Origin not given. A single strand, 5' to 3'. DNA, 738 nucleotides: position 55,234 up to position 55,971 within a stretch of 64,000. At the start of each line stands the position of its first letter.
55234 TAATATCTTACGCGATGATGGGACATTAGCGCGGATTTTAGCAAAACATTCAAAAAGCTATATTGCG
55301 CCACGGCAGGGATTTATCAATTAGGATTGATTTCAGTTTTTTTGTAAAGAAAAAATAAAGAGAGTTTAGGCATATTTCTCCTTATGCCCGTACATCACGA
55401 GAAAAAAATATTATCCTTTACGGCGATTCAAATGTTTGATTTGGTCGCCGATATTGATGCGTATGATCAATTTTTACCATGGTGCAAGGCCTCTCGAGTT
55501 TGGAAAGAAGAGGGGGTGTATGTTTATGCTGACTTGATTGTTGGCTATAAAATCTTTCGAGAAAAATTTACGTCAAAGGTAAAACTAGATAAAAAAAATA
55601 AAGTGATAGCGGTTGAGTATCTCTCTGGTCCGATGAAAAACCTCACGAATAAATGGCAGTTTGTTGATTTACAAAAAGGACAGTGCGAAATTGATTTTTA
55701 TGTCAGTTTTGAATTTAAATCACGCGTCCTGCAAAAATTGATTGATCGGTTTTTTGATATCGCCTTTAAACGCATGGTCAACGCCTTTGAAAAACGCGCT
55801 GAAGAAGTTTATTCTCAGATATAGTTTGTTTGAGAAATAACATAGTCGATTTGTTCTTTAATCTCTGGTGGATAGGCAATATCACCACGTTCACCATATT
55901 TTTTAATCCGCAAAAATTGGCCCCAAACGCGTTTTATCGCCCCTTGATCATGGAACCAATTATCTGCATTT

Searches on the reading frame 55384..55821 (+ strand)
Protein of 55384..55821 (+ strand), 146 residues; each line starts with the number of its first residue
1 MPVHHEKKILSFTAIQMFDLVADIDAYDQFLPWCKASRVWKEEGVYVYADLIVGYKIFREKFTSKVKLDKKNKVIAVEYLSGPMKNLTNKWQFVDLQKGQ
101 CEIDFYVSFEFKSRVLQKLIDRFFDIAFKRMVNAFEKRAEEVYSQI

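Call 62: search_protein_families(library=pfam, proteins=[window:55384-55821:+], max_evalue=0.00001)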
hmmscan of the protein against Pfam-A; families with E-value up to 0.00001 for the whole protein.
window:55384-55821:+ (146 aa): 1 family
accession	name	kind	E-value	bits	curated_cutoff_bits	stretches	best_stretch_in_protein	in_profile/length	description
PF03364.25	Polyketide_cyc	-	6.4e-26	91.5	23.4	1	13-136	4-126/126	Polyketide cyclase / dehydrase and lipid transport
